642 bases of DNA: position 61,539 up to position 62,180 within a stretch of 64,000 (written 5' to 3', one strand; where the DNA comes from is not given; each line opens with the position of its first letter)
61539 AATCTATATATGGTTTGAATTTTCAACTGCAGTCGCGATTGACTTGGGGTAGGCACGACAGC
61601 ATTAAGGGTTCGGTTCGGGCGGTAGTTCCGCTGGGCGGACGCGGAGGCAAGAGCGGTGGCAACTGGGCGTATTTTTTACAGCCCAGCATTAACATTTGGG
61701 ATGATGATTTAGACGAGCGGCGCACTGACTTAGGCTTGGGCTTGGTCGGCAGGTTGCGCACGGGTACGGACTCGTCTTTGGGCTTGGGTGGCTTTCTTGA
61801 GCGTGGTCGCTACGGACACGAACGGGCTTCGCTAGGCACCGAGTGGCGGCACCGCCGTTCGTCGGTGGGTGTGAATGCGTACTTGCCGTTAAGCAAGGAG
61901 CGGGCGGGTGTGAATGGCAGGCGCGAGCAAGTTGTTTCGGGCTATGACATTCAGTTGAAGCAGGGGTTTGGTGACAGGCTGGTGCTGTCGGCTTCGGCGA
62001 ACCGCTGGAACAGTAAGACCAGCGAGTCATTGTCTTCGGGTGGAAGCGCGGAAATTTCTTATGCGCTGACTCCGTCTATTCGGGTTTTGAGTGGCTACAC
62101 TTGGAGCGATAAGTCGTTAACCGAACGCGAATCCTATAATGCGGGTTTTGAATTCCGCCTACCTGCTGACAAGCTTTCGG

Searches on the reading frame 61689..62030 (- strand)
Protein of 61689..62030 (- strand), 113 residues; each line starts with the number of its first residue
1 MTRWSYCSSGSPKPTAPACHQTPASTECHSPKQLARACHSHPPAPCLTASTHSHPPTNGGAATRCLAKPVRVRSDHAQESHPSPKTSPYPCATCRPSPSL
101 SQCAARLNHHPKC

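Call 90: find_encoding_contigs(protein=window:61689-62030:-, flank=10000, max_places=1)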
Protein window:61689-62030:- (113 aa): no gene with exactly this product is on record in the collection.
